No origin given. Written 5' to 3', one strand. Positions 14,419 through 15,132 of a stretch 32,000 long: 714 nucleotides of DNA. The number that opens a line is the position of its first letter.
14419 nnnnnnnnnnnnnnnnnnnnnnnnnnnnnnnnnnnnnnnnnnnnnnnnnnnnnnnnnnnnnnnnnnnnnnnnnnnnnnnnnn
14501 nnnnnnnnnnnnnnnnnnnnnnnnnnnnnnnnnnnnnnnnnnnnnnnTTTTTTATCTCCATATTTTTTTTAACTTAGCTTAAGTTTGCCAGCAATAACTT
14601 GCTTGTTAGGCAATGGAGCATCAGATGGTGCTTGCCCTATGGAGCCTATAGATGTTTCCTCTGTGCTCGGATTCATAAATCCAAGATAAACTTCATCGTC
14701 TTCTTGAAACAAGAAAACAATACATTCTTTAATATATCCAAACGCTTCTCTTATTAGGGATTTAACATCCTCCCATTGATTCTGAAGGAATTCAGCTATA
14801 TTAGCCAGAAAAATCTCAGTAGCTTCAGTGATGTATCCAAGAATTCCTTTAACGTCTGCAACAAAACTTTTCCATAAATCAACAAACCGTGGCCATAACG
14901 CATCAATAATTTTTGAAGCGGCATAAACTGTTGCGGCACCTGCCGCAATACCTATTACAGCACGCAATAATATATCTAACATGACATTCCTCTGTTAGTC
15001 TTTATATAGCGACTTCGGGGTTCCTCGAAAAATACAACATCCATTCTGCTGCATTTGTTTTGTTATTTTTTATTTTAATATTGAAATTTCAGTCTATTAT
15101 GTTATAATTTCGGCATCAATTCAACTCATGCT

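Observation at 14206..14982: The two small proteins share a precisely spaced C-terminal tail, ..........7KLKL, despite divergent bodies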

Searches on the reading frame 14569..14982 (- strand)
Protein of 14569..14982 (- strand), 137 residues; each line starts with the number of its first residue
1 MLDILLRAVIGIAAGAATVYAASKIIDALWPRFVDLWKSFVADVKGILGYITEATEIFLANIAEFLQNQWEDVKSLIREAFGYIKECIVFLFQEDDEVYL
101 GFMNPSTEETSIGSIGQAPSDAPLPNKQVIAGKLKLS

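Call 3: search_protein_families(library=pfam, proteins=[window:14569-14982:-], max_evalue=1)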
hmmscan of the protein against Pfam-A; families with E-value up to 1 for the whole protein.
window:14569-14982:- (137 aa): 0 families

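Call 4: search_protein_families(library=padloc, proteins=[window:14569-14982:-], max_evalue=1)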
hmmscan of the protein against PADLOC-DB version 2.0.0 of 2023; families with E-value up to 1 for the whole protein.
window:14569-14982:- (137 aa): 0 families

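Call 7: search_protein_families(library=ncbifam, proteins=[window:14569-14982:-], max_evalue=1)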
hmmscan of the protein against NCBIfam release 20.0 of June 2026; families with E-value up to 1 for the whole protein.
window:14569-14982:- (137 aa): 2 families
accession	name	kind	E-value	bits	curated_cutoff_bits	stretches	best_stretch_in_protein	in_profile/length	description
NF006156.0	PRK08299.1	equivalog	0.062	11.9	335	1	35-109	90-163/403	NADP-dependent isocitrate dehydrogenase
NF040860.1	blaWUS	exception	0.072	12.3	540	1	82-123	156-197/246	WUS family subclass B1 metallo-beta-lactamase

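Call 8: search_protein_families(library=phrogs, proteins=[window:14569-14982:-], max_evalue=1)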
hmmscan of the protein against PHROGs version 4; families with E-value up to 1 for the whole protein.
window:14569-14982:- (137 aa): 9 families
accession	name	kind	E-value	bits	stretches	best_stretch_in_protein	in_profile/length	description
phrog_8462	-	tail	0.00073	19.4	1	9-82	311-389/672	tail length tape measure protein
phrog_1272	-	tail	0.0014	17.4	1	16-102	652-734/1606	tail length tape measure protein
phrog_4070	-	tail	0.012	14.7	1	28-89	111-183/989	tail length tape measure protein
phrog_1535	-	tail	0.013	14.6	1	25-89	950-1015/1152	tail length tape measure protein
phrog_17020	-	unknown function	0.029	14.6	1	25-88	71-134/353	-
phrog_4200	-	tail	0.045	13.2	1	22-86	228-278/732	tail length tape measure protein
phrog_5493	-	tail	0.063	12.5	1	7-103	857-956/1102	tail length tape measure protein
phrog_991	-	tail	0.11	11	1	11-86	655-737/1966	tail length tape measure protein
phrog_35012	-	unknown function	0.35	9.4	1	65-118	1044-1097/1386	-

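Call 11: find_homologous_proteins(query=A1, max_evalue=0.01)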
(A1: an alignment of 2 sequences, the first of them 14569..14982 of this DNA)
Query A1 (2 sequences) (137 aa, profile of the alignment): 157 proteins with E <= 0.01 among 432 candidates; the best 120 are listed.
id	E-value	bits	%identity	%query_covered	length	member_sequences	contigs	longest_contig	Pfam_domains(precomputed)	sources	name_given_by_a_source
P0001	1.4e-66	241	94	100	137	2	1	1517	-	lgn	-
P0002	1.1e-57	212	27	66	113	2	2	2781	-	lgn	-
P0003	1.8e-53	199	76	100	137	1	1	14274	-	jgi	-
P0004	4.3e-42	162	64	100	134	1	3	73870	-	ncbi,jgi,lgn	-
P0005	5.6e-42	161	69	99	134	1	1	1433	-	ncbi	-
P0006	8.7e-42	161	27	66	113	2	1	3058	-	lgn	-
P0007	1.1e-41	161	63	100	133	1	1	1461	-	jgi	-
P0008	9.5e-41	157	39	23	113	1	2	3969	-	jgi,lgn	jgi:hypothetical protein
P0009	1.4e-40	157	27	61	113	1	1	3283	-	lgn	-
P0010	5.8e-40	155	28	71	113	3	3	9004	-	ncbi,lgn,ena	-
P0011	6.4e-40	155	26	69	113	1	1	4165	-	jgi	jgi:hypothetical protein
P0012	7.5e-40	155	29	66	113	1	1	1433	-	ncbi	-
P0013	1.9e-39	153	25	66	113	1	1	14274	-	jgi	-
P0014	1.0e-38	151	26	68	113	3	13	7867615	-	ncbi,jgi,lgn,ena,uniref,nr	ncbi:MAG: hypothetical protein KA717_11620 [Woronichinia naegeliana WA131]|jgi:hypothetical protein|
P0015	1.1e-38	151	24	66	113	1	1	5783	-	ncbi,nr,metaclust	ncbi:hypothetical protein BGP_2639 [Beggiatoa sp. PS]|nr:hypothetical protein BGP_2639 [Beggiatoa sp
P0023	7.2e-37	145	27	58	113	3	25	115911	-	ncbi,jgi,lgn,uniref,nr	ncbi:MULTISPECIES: hypothetical protein [unclassified Microcoleus]|jgi:hypothetical protein|uniref:h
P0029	6.5e-36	142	53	100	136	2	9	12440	-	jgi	jgi:phage-related minor tail protein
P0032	1.5e-35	141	27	58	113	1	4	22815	-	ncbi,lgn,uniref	ncbi:hypothetical protein DOP62_14135 (plasmid) [Synechococcus elongatus PCC 11801]|uniref:Uncharact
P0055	5.0e-33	132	51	100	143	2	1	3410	-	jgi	jgi:hypothetical protein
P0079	3.9e-31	126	24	68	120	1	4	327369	-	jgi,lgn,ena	jgi:hypothetical protein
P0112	2.9e-25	107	23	56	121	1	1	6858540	-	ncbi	ncbi:MAG: hypothetical protein U7127_00300 [Phormidium sp.]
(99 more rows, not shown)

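Call 14: find_encoding_contigs(protein=P0014, flank=6000, max_places=3)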
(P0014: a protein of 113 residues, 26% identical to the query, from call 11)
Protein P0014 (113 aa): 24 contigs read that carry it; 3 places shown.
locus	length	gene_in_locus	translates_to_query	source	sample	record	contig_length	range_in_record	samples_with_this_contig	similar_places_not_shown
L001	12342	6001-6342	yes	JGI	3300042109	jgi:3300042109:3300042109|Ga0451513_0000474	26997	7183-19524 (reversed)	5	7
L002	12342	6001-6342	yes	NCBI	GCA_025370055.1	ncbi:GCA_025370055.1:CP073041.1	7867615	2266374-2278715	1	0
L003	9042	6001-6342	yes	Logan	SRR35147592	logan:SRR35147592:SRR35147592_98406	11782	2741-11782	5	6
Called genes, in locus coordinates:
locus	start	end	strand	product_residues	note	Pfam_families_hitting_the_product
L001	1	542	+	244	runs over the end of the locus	PF01259:SAICAR_synt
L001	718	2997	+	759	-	PF07244:POTRA, PF25282:POTRA1_3_Toc75 (faint), PF08479:POTRA_2 (weak), PF07244:POTRA (weak), PF01103:Omp85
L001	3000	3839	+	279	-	PF03331:LpxC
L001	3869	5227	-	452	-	PF26355:HTH_VMAP-M9, PF00931:NB-ARC, PF01637:ATPase_2, PF13401:AAA_22 (weak)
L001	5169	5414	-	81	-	-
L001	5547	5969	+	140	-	-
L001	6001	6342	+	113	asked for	-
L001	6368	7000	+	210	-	-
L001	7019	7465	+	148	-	-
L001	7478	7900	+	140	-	-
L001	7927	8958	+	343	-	PF00004:AAA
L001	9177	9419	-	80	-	-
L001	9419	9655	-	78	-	PF07927:HicA_toxin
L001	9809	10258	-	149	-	PF01850:PIN (weak), PF13470:PIN_3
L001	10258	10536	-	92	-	-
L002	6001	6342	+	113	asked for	-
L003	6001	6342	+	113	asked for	-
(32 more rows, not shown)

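Call 15: find_encoding_contigs(protein=P0004, flank=6000, max_places=3)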
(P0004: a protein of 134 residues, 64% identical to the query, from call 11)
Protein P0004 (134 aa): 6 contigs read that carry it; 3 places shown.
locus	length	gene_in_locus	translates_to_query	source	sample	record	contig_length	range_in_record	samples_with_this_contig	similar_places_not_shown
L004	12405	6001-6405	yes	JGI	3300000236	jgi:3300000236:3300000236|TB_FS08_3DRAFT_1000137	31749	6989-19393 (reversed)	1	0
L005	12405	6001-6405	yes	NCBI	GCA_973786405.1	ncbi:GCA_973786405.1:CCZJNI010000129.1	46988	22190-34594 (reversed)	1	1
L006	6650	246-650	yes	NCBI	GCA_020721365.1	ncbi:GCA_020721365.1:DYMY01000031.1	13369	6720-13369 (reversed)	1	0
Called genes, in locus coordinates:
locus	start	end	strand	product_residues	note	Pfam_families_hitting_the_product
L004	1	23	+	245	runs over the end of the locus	-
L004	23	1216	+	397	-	PF04392:ABC_sub_bind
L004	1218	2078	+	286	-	PF00590:TP_methylase, PF23016:RsmI_C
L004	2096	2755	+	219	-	PF20582:UPF0758_N, PF04002:RadC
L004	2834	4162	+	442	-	-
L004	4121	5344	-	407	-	PF04413:Glycos_transf_N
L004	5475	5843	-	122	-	PF01381:HTH_3, PF12844:HTH_19, PF13560:HTH_31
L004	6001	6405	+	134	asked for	-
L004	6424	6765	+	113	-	-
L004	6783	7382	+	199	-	-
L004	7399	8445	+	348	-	PF00004:AAA, PF17862:AAA_lid_3 (faint)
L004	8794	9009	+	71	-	PF00313:CSD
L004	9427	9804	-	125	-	-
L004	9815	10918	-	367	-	PF07484:Collar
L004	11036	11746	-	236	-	PF00308:Bac_DnaA, PF12775:AAA_7 (weak), PF00910:RNA_helicase (weak), PF22688:Hda_lid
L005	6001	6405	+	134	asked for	-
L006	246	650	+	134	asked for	-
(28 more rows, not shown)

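Call 27: find_encoding_contigs(protein=P0032, flank=6000, max_places=2)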
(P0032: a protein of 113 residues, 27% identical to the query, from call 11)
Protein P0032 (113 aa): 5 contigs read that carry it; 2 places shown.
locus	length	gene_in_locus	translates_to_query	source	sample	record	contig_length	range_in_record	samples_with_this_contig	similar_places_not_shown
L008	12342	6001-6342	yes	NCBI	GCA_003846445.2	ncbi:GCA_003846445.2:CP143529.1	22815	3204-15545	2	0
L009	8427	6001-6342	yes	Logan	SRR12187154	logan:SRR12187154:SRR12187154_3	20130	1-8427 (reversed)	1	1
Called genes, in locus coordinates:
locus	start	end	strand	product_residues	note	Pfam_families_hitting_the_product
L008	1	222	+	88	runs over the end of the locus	-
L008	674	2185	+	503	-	-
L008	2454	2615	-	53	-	-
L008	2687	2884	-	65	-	-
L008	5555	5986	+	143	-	-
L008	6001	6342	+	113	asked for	-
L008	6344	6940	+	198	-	-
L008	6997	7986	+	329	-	PF00004:AAA, PF17862:AAA_lid_3 (weak)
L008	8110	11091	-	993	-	PF12965:DUF3854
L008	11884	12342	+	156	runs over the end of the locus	-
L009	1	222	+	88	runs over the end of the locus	-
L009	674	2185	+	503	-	-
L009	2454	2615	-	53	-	-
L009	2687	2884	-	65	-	-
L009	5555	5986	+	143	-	-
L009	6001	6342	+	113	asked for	-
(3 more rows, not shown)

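Call 54: find_encoding_contigs(protein=P0023, flank=8000, max_places=3)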
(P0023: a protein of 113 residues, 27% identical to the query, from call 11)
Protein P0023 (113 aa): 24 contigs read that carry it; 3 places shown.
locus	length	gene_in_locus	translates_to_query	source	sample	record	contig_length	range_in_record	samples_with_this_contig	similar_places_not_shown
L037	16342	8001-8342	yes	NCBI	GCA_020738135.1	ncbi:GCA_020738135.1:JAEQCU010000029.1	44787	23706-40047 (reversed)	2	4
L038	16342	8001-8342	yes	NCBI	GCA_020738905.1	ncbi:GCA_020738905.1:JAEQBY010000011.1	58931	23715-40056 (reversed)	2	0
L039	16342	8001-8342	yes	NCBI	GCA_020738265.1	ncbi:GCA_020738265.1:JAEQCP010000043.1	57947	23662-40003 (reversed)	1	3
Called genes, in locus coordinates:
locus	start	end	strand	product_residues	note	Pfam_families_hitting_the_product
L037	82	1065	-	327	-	PF08240:ADH_N, PF00107:ADH_zinc_N, PF13602:ADH_zinc_N_2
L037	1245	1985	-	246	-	PF00106:adh_short, PF08659:KR, PF23441:SDR, PF01370:Epimerase (weak), PF13561:adh_short_C2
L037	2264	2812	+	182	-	-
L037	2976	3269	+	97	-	PF11691:DUF3288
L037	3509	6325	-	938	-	PF07517:SecA_DEAD, PF00270:DEAD (weak), PF01043:SecA_PP_bind, PF21090:P-loop_SecA, PF07516:SecA_SW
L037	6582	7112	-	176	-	PF00196:GerE (weak)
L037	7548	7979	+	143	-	-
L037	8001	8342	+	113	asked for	-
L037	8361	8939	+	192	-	-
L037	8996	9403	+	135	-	-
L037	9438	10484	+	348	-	PF00004:AAA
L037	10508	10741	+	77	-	-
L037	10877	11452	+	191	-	-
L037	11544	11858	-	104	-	-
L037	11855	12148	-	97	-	PF05016:ParE_toxin (weak)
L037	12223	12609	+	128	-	-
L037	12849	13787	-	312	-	PF23023:Anti-Pycsar_Apyc1, PF00753:Lactamase_B, PF13691:Lactamase_B_4 (weak), PF12706:Lactamase_B_2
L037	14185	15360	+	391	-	PF08486:SpoIID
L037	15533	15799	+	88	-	-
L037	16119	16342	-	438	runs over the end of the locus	-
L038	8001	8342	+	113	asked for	-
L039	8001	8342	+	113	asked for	-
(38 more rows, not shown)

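Call 55: find_encoding_contigs(protein=P0079, flank=8000, max_places=2)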
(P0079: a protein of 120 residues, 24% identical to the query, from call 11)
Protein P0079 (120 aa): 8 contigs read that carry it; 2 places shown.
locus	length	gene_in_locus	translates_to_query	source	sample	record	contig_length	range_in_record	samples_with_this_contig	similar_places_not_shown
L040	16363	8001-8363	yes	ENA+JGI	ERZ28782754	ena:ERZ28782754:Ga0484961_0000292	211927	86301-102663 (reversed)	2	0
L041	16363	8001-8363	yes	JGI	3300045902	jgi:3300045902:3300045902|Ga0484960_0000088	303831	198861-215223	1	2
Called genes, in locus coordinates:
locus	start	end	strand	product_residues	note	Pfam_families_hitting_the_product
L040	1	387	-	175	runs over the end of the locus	PF14221:DUF4330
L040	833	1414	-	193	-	-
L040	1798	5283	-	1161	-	PF00036:EF-hand_1 (faint), PF04151:PPC (weak), PF00082:Peptidase_S8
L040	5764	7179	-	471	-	PF26355:HTH_VMAP-M9, PF13401:AAA_22, PF05729:NACHT (weak)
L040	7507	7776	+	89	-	-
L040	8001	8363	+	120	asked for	-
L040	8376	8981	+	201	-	-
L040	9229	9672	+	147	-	-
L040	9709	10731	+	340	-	PF00004:AAA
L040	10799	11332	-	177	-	-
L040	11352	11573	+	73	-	PF21826:DUF6887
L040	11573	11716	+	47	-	-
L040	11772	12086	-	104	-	-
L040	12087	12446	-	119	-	-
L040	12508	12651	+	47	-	PF21828:DUF6888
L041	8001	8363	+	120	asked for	-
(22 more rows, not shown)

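Call 56: find_encoding_contigs(protein=P0112, flank=8000, max_places=1)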
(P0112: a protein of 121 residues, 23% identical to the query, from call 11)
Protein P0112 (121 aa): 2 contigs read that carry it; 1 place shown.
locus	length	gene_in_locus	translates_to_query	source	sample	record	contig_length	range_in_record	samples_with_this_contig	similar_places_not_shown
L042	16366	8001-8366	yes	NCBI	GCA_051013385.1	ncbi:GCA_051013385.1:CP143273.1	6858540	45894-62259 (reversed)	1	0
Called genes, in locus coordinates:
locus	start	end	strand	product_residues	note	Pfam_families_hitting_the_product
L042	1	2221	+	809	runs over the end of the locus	PF00989:PAS (weak), PF08447:PAS_3, PF13426:PAS_9, PF01590:GAF, PF13492:GAF_3 (faint), PF01590:GAF (weak), PF00512:HisKA, PF02518:HATPase_c, +1 more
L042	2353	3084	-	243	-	PF13545:HTH_Crp_2, PF00325:Crp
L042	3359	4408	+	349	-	PF05746:DALR_1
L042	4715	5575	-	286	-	PF00702:Hydrolase (weak), PF05116:S6PP (faint), PF08282:Hydrolase_3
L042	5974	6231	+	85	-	-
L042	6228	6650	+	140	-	PF13470:PIN_3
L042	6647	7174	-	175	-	-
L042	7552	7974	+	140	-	-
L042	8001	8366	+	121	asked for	-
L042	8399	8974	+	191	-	-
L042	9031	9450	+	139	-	-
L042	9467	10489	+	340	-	PF00004:AAA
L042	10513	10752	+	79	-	-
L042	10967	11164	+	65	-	-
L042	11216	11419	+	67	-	PF15919:HicB_lk_antitox, PF21748:UPF0150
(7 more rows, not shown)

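Call 76: search_protein_families(library=pfam, proteins=[L037:6582-7112:-], max_evalue=0.001)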
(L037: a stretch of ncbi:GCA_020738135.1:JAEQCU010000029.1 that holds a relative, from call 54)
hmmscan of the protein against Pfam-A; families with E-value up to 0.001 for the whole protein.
L037:6582-7112:- (176 aa): 1 family
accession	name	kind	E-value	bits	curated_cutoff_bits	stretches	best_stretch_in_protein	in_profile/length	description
PF00196.25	GerE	-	3.2e-06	27.1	23.5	1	39-77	3-41/57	Bacterial regulatory proteins, luxR family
